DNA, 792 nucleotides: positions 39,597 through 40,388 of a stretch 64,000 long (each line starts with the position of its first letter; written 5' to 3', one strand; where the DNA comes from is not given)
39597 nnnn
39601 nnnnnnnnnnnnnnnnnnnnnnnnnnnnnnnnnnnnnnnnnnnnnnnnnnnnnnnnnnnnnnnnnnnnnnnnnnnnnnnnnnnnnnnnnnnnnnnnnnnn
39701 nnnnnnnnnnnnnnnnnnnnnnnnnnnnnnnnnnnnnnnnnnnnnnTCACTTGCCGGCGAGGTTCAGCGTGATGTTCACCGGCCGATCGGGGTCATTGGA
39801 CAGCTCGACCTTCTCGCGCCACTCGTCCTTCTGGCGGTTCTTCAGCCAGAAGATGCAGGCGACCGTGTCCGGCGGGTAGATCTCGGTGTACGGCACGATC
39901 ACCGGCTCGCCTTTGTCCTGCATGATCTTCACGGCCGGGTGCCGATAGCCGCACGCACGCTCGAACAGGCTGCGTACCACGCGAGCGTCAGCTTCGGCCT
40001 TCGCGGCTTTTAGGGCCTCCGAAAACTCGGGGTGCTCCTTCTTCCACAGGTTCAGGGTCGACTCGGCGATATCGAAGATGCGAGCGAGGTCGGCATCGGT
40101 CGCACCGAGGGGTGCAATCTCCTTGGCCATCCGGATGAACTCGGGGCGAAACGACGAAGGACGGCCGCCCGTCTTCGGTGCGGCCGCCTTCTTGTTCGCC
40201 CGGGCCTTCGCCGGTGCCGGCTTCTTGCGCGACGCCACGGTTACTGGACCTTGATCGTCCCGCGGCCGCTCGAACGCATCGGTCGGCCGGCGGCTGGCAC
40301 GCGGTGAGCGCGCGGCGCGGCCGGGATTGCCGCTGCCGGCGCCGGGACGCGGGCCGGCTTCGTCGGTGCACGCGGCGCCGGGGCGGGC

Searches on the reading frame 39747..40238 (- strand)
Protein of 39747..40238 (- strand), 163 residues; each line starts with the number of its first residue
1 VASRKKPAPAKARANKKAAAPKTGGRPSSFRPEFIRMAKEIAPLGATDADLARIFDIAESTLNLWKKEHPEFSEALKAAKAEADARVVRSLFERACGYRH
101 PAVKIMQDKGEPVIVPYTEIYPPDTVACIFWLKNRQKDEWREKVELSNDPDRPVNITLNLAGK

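Call 4: search_protein_families(library=pfam, proteins=[window:39747-40238:-], max_evalue=1)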
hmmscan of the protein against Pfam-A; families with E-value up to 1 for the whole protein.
window:39747-40238:- (163 aa): 6 families
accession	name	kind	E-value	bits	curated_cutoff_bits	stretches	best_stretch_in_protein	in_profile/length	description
PF01527.26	HTH_Tnp_1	-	0.0013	19.4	24.1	1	27-79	4-57/75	Transposase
PF23125.1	Xre-MbcA-ParS_M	-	0.032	14.4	27.8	1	47-68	3-24/51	Antitoxin Xre/MbcA/ParS-like, middle domain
PF16677.11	GP3_package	-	0.074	13.7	29.4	1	50-85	38-74/105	DNA-packaging protein gp3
PF20432.4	Xre-like-HTH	-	0.097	13.4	25.8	1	44-63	22-41/63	Antitoxin Xre-like helix-turn-helix domain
PF13384.12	HTH_23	-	0.1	12.9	24.6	1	34-67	10-39/50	Homeodomain-like domain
PF05225.22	HTH_psq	-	0.15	12.3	20.4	1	51-71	22-42/45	helix-turn-helix, Psq domain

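Call 5: search_protein_families(library=phrogs, proteins=[window:39747-40238:-], max_evalue=1)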
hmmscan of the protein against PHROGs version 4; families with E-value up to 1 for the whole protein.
window:39747-40238:- (163 aa): 15 families
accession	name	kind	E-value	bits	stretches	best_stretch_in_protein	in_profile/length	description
phrog_309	-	head and packaging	9.4e-47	161.5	1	11-145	119-255/319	terminase small subunit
phrog_4102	-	head and packaging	1.9e-06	29.1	1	22-98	7-94/166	terminase small subunit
phrog_23444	-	head and packaging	1.6e-05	25.9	1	52-144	4-102/126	terminase small subunit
phrog_2538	-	head and packaging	0.00073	20.6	1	42-82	15-54/129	terminase small subunit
phrog_4044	-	head and packaging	0.00076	20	1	49-157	43-145/180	terminase small subunit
phrog_3064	-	head and packaging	0.011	16.3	1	57-81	93-117/175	terminase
phrog_26539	-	unknown function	0.011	16.2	1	26-83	11-70/241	-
phrog_15500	-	unknown function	0.012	16.2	1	51-108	184-236/257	-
phrog_125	-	DNA, RNA and nucleotide metabolism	0.013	16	1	13-84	146-218/254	DNA invertase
phrog_17493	-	unknown function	0.029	15.3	1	30-73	36-81/139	-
phrog_7344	-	head and packaging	0.033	15.4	1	46-79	29-61/161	terminase small subunit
phrog_606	-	head and packaging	0.039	15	1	47-81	71-104/167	terminase small subunit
phrog_664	-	DNA, RNA and nucleotide metabolism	0.058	14.2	1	20-85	73-137/210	DNA binding protein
phrog_151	-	integration and excision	0.088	12.3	1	31-80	129-180/582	transposase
phrog_4494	-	unknown function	0.31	12.6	1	34-93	7-66/109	-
